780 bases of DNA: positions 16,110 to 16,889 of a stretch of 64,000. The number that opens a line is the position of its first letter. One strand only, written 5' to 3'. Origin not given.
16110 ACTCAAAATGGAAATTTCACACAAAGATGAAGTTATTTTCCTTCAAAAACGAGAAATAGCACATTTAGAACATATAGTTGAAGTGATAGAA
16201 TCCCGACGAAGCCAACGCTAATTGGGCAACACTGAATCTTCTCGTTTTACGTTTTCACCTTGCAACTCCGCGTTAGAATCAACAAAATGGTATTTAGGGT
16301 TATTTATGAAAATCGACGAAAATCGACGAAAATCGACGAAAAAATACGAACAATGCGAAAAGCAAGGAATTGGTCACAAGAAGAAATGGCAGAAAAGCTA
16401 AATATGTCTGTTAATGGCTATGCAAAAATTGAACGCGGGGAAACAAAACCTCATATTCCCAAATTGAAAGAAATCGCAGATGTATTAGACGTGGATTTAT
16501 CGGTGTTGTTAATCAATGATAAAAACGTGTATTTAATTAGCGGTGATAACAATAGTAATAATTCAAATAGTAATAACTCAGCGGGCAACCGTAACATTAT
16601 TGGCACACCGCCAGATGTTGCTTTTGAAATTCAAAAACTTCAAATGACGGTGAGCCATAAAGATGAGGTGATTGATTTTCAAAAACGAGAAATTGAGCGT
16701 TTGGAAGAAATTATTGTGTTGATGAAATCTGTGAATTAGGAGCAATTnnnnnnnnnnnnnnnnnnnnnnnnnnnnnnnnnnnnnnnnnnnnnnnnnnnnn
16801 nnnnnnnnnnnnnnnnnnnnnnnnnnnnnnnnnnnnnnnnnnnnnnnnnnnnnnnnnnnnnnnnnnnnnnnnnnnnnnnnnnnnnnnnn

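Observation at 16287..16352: Frame-shifting 10-bp tandem repeat between the SD-linked ATG and the HTH of an XRE regulator: candidate slipped-strand phase switch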

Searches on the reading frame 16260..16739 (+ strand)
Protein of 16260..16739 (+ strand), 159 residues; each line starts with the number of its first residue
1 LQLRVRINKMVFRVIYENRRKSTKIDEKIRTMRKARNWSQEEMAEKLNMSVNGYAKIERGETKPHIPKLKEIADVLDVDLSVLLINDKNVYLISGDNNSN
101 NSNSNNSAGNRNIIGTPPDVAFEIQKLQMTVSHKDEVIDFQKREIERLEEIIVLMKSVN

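Call 4: search_protein_families(library=pfam, proteins=[window:16260-16739:+], max_evalue=0.01)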
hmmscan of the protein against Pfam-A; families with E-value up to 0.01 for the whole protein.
window:16260-16739:+ (159 aa): 7 families
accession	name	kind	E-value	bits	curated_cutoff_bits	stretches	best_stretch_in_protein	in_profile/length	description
PF01381.28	HTH_3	-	1e-16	61.1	23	1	29-83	1-55/55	Helix-turn-helix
PF13560.12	HTH_31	-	9.7e-11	42.3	27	1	29-80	6-58/64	Helix-turn-helix domain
PF12844.13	HTH_19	-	3.9e-08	33.5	30.2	1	27-83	2-58/64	Helix-turn-helix domain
PF13443.12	HTH_26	-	7.2e-05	23.4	22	1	28-81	1-55/63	Cro/C1-type HTH DNA-binding domain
PF13744.12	HTH_37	-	0.0041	17.3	27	1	23-76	17-71/80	Helix-turn-helix domain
PF15731.11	MqsA_antitoxin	-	0.005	17.4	30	1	26-70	71-115/131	Antitoxin component of bacterial toxin-antitoxin system, MqsA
PF08388.16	GIIM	-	0.0059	17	23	0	24-55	3-36/80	Group II intron, maturase-specific domain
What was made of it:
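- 16287..16739 (+): 150-aa ORF in the HTH frame, starting at an SD-less ATG (TTG 16260 gives 159 aa). This is the only route to a protein with a complete HTH in the 3-copy state. It adds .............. in front of KIDEKIR. Pfam HTH_3 scores 61 bits over residues 29-83 of the 159-aa ORF (call 4).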

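Call 7: find_homologous_proteins(query=window:16260-16739:+, max_evalue=0.00001)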
Query window:16260-16739:+ (159 aa): 282 proteins with E <= 0.00001 among 355 candidates; the best 120 are listed.
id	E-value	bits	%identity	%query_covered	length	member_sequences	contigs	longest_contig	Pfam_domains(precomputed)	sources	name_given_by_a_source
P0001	6.8e-78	277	98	86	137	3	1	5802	PF12844.14,PF01381.29,PF13560.13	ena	-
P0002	1.8e-57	211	73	85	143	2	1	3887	PF12844.14,PF01381.29,PF13560.13,PF13443.13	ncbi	-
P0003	2.2e-44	169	68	86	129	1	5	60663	PF12844.14,PF01381.29,PF13560.13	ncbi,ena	-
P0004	3.2e-44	168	66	85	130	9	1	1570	PF12844.14,PF01381.29,PF13560.13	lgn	-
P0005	4.0e-44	168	65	86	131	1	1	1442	PF12844.14,PF01381.29,PF13560.13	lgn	-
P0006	4.1e-43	164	65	86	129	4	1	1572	PF12844.14,PF01381.29,PF13560.13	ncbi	ncbi:MAG: helix-turn-helix transcriptional regulator [Methylococcaceae bacterium]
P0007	1.1e-42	163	64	86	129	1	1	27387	PF12844.14,PF01381.29,PF13560.13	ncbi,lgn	ncbi:MAG: helix-turn-helix transcriptional regulator [Methylococcaceae bacterium]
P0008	6.0e-42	161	62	86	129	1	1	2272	PF12844.14,PF01381.29,PF13560.13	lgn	-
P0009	1.8e-41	159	63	85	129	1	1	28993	PF12844.14,PF01381.29,PF13560.13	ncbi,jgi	jgi:transcriptional regulator with XRE-family HTH domain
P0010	1.8e-41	159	63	85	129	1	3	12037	PF12844.14,PF01381.29,PF13560.13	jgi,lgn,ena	-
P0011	4.9e-41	158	62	84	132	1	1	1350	PF12844.14,PF01381.29,PF13560.13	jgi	jgi:transcriptional regulator with XRE-family HTH domain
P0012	5.1e-41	158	61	85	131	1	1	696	PF12844.14,PF01381.29,PF13560.13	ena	-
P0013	1.4e-39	153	59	86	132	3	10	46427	PF12844.14,PF01381.29,PF13560.13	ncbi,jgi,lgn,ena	jgi:transcriptional regulator with XRE-family HTH domain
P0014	1.5e-39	153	61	85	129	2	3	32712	PF12844.14,PF01381.29,PF13560.13,PF13443.13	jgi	jgi:transcriptional regulator with XRE-family HTH domain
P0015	8.7e-39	150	60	85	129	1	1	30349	PF12844.14,PF01381.29,PF13560.13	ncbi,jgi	jgi:transcriptional regulator with XRE-family HTH domain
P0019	5.6e-38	148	65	79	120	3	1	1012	PF12844.14,PF01381.29,PF13560.13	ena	-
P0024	1.0e-37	147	62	80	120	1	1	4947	PF01381.29,PF13560.13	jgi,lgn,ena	-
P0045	5.3e-35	138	60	79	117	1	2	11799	PF12844.14,PF01381.29,PF13560.13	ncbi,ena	-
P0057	3.3e-34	136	68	70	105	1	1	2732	PF01381.29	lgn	-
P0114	6.4e-30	122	60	70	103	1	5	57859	-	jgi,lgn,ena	-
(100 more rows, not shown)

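Call 9: find_encoding_contigs(protein=P0001, flank=3000, max_places=10)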
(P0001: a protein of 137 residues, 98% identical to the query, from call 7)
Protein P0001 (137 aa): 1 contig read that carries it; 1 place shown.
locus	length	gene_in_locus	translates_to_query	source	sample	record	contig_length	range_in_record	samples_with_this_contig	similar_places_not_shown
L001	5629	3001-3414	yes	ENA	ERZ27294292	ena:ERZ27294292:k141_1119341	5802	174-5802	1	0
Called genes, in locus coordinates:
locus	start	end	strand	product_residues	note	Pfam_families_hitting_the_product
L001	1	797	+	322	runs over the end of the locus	?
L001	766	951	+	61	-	PF11174:DUF2970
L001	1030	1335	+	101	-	-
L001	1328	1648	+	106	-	PF21716:dnstrm_HI1420, PF01381:HTH_3 (weak)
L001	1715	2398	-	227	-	PF06745:ATPase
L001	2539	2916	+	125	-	PF01381:HTH_3, PF12844:HTH_19, PF13560:HTH_31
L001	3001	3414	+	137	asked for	PF12844:HTH_19, PF13560:HTH_31, PF01381:HTH_3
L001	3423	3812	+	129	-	PF20506:DUF6732 (weak)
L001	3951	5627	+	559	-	?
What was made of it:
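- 16306..16308 (+): Conserved native start codon of the regulator. The SD-like AGGG lies at 16296-16299. P0001 starts here (call 9).
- On XRE (Cro/C1-type, Pfam HTH_3) transcriptional regulator: The frame is intact in L001 (call 9).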

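Call 10: find_encoding_contigs(protein=P0002, flank=3000, max_places=10)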
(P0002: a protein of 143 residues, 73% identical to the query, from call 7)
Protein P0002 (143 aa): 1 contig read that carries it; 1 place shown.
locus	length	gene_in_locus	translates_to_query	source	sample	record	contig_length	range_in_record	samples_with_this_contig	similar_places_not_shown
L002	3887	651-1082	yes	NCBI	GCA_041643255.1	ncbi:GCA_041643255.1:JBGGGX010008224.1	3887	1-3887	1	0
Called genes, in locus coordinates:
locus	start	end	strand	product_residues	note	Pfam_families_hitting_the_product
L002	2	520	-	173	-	?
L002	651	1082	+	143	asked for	PF12844:HTH_19, PF13560:HTH_31, PF01381:HTH_3, PF13443:HTH_26 (weak)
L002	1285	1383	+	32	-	-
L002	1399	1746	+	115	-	-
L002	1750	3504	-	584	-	PF01368:DHH, PF02272:DHHA1, PF17768:RecJ_OB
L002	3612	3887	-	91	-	?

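Call 12: list_cluster_members(proteins=[P0001, window:16287-16739:+, window:16260-16739:+, window:16353-16739:+, window:15844-16221:+, window:15826-16221:+])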
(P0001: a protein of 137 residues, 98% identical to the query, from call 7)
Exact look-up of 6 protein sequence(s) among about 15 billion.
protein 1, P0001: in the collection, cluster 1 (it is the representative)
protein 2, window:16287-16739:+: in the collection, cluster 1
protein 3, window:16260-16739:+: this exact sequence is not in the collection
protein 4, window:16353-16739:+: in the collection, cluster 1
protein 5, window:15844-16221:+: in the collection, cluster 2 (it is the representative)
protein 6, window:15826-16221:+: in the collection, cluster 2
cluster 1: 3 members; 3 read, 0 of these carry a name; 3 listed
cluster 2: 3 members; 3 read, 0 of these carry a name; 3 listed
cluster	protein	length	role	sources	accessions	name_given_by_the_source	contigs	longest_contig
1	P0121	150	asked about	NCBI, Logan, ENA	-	-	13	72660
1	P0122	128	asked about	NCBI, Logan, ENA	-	-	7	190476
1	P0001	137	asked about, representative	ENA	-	-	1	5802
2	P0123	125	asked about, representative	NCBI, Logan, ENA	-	-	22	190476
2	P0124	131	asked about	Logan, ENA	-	-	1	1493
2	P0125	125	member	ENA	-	-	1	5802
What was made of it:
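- The 90% cluster holds only the 150-, 128- and 137-aa forms (call 12).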

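Call 14: find_encoding_contigs(protein=P0121, flank=1500, max_places=10)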
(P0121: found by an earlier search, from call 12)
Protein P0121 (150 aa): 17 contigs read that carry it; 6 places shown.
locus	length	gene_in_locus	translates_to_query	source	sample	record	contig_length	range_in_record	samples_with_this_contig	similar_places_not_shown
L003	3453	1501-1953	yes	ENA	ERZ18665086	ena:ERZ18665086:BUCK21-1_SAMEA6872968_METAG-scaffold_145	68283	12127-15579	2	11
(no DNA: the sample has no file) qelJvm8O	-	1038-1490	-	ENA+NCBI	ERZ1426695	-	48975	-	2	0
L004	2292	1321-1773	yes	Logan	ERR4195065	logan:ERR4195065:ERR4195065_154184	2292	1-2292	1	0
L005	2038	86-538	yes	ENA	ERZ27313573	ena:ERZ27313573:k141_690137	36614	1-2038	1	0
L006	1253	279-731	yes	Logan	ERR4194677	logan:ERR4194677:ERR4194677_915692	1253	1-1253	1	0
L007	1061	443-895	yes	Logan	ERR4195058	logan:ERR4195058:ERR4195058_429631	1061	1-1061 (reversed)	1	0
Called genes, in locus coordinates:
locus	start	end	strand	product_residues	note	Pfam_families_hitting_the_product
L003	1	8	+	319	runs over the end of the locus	PF01479:S4, PF00849:PseudoU_synth_2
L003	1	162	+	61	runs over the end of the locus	PF11174:DUF2970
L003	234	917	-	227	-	PF06745:ATPase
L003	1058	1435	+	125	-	PF01381:HTH_3, PF12844:HTH_19, PF13560:HTH_31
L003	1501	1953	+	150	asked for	PF12844:HTH_19, PF13560:HTH_31, PF01381:HTH_3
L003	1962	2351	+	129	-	PF20506:DUF6732 (weak)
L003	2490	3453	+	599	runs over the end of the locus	PF00009:GTP_EFTU, PF03144:GTP_EFTU_D2, PF14492:EFG_III (weak), PF00679:EFG_C, PF06421:LepA_C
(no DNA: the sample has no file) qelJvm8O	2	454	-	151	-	PF06745:ATPase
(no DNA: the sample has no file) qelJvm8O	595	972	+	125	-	PF01381:HTH_3, PF12844:HTH_19, PF13560:HTH_31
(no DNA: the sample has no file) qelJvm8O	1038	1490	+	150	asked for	PF12844:HTH_19, PF13560:HTH_31, PF01381:HTH_3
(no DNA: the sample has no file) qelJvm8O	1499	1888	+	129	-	PF20506:DUF6732 (weak)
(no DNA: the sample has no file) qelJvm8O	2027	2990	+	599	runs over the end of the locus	PF00009:GTP_EFTU, PF03144:GTP_EFTU_D2, PF14492:EFG_III (weak), PF00679:EFG_C, PF06421:LepA_C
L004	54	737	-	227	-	PF06745:ATPase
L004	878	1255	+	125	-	PF01381:HTH_3, PF12844:HTH_19, PF13560:HTH_31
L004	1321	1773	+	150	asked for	PF12844:HTH_19, PF13560:HTH_31, PF01381:HTH_3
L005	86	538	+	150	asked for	PF12844:HTH_19, PF13560:HTH_31, PF01381:HTH_3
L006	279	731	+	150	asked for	PF12844:HTH_19, PF13560:HTH_31, PF01381:HTH_3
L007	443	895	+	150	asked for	PF12844:HTH_19, PF13560:HTH_31, PF01381:HTH_3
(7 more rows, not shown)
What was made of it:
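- Gene callers chose the 150-aa ORF on 17 contigs (call 14).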

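Call 15: find_encoding_contigs(protein=P0122, flank=1500, max_places=10)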
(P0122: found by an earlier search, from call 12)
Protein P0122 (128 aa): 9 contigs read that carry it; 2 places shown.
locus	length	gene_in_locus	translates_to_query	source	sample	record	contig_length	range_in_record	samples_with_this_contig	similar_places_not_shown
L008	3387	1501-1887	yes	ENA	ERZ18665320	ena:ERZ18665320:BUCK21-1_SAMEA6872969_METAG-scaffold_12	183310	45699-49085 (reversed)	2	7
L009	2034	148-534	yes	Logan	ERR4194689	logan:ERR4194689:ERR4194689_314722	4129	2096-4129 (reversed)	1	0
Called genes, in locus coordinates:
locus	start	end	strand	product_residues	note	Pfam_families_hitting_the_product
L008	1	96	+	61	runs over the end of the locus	PF11174:DUF2970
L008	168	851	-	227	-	PF06745:ATPase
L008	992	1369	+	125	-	PF01381:HTH_3, PF12844:HTH_19, PF13560:HTH_31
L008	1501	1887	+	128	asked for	PF01381:HTH_3, PF12844:HTH_19 (weak), PF13560:HTH_31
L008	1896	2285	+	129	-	PF20506:DUF6732 (weak)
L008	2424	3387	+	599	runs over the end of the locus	PF00009:GTP_EFTU, PF03144:GTP_EFTU_D2, PF14492:EFG_III (weak), PF00679:EFG_C, PF06421:LepA_C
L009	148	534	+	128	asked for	PF01381:HTH_3, PF12844:HTH_19 (weak), PF13560:HTH_31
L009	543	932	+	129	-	PF20506:DUF6732 (weak)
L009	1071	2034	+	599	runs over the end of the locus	PF00009:GTP_EFTU, PF03144:GTP_EFTU_D2, PF14492:EFG_III (weak), PF00679:EFG_C, PF06421:LepA_C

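Call 20: find_related_loci(query=P0001, collection=genome_contigs, flank=3000)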
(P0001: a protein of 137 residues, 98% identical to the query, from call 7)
Query P0001 (137 aa) in genome_contigs; peptide patterns used: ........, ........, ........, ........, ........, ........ (x = any residue, [..] = any of these).
599 stretches matched a pattern (row limit reached: there are more); 312 encode a relative of the query (tblastn E <= 1e-3); the best 80 are kept; 80 distinct loci.
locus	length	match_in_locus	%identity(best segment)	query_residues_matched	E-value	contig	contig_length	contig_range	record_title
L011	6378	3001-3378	64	1-136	1e-51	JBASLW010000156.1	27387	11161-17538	MAG: Methylococcaceae bacterium isolate MFD12109_ilm_asm_bin23 k127_222582, whole genome shotgun sequence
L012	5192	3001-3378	61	1-136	1e-49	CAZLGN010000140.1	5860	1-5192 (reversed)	MAG TPA_asm: uncultured Methylomagnum sp. isolate SRP272421_co2_105 genome assembly, contig: NODE_55977_length_5860_cov_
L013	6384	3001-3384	58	1-137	5e-48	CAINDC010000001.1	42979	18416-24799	MAG: uncultured proteobacterium isolate Kiruna_bin-05821 genome assembly, contig: bin-05821:001/266, whole genome shotgu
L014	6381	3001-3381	60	1-137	7e-47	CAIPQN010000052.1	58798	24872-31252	MAG: uncultured proteobacterium isolate MJ111018B_bin-0537 genome assembly, contig: bin-0537:052/110, whole genome shotg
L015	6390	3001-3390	56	1-136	2e-44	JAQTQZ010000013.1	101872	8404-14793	MAG: Methylovulum sp. isolate STB_151 NODE_449_length_101872_cov_5.249467_Sandtown_B, whole genome shotgun sequence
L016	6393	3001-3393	51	1-137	1e-42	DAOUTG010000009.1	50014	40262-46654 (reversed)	MAG TPA_asm: Methylococcaceae bacterium isolate CSMAG_566 CSMAG_566_k127_118054_length_50014_cov_126.0000, whole genome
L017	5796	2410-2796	54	1-134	3e-42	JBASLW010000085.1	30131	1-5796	MAG: Methylococcaceae bacterium isolate MFD12109_ilm_asm_bin23 k127_147429, whole genome shotgun sequence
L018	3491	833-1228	54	1-134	3e-41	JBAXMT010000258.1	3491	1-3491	MAG: Methylococcaceae bacterium isolate ELA460 MAG460_258, whole genome shotgun sequence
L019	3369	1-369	54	3-134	4e-40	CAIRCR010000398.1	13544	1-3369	MAG: uncultured proteobacterium isolate KT_bin-2439 genome assembly, contig: bin-2439:398/552, whole genome shotgun sequ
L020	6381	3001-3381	53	1-134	4e-40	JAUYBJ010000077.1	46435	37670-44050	MAG: Methylococcales bacterium isolate C19_metabat.bin.15 C19_k141_1623, whole genome shotgun sequence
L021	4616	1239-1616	53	1-134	4e-40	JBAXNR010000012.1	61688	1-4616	MAG: Methylococcales bacterium isolate ELA484 MAG484_12, whole genome shotgun sequence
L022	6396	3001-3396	52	1-134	7e-40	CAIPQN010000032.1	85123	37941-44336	MAG: uncultured proteobacterium isolate MJ111018B_bin-0537 genome assembly, contig: bin-0537:032/110, whole genome shotg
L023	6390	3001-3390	51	1-136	8e-40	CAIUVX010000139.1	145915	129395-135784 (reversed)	MAG: uncultured Methylococcales bacterium isolate Kiruna_bin-09260 genome assembly, contig: bin-09260:139/210, whole gen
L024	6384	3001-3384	52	1-134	3e-39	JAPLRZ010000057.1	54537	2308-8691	MAG: Methylococcales bacterium isolate LacPavin_0818_WC45_MAG_42_49 LacPavin_0818_WC45_scaffold_896117, whole genome sho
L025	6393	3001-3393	52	1-136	6e-39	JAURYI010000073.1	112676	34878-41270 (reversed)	MAG: Methylococcales bacterium isolate E2_concoct.bin.53 E2_k141_42322, whole genome shotgun sequence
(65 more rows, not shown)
